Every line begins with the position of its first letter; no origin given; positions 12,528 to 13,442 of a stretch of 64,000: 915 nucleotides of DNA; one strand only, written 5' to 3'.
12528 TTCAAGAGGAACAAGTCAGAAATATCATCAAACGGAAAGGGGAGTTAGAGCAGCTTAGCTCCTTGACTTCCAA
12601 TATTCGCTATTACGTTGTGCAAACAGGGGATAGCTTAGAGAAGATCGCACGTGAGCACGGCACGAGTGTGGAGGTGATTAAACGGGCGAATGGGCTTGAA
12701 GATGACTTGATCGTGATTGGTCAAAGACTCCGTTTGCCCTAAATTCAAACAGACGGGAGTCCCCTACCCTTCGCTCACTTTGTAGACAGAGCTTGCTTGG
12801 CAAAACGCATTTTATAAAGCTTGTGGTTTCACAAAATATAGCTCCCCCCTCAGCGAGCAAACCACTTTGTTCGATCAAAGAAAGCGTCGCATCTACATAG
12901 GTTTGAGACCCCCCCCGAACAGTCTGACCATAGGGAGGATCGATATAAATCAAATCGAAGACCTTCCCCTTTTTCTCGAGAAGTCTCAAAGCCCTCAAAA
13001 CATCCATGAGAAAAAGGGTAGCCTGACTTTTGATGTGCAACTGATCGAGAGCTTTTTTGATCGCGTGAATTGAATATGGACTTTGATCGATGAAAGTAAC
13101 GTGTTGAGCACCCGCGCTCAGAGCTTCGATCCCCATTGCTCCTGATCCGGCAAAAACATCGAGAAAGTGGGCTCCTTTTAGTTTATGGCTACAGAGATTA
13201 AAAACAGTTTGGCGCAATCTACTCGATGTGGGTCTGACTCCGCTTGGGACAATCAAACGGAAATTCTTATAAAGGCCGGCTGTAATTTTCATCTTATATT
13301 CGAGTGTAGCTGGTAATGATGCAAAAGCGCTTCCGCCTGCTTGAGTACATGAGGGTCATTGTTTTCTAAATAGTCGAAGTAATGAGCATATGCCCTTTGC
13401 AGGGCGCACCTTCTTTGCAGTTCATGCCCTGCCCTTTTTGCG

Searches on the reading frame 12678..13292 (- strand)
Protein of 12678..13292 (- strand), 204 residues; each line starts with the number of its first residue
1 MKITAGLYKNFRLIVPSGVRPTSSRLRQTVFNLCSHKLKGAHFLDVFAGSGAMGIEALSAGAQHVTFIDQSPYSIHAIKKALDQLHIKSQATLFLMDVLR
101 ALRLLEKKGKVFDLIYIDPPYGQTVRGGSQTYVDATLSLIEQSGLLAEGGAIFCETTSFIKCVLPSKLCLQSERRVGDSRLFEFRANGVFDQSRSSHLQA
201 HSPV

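Call 43: search_protein_families(library=pfam, proteins=[window:12678-13292:-], max_evalue=0.01)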
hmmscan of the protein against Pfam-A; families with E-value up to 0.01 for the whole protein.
window:12678-13292:- (204 aa): 11 families
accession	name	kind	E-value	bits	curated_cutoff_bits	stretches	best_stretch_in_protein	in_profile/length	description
PF03602.21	Cons_hypoth95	-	2.3e-43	148.4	24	1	1-181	1-178/182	Conserved hypothetical protein 95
PF02086.21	MethyltransfD12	-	1.3e-06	28.8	22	1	36-84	18-64/253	D12 class N6 adenine-specific DNA methyltransferase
PF05175.20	MTS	-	1.7e-06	28.2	23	1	39-156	31-140/170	Methyltransferase small domain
PF02005.22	TRM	-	8.5e-05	22.4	27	1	31-147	40-150/376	N2,N2-dimethylguanosine tRNA methyltransferase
PF13649.12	Methyltransf_25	-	0.00022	22.3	27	1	44-117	2-70/97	Methyltransferase domain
PF09445.16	Methyltransf_15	-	0.00023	21.2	22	1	43-124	4-84/165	RNA cap guanine-N2 methyltransferase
PF06325.19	PrmA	-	0.00071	19.6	22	1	36-96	158-218/296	Ribosomal protein L11 methyltransferase (PrmA)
PF13847.12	Methyltransf_31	-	0.00077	19.6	27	1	39-118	3-81/145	Methyltransferase domain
PF01555.25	N6_N4_Mtase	-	0.0011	19.5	26.7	0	40-79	182-220/221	DNA methylase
PF10672.15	Methyltrans_SAM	-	0.0012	18.6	27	1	37-154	121-236/286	S-adenosylmethionine-dependent methyltransferase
PF01170.24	UPF0020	-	0.0042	17.3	22.3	0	36-73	25-87/197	RMKL-like, methyltransferase domain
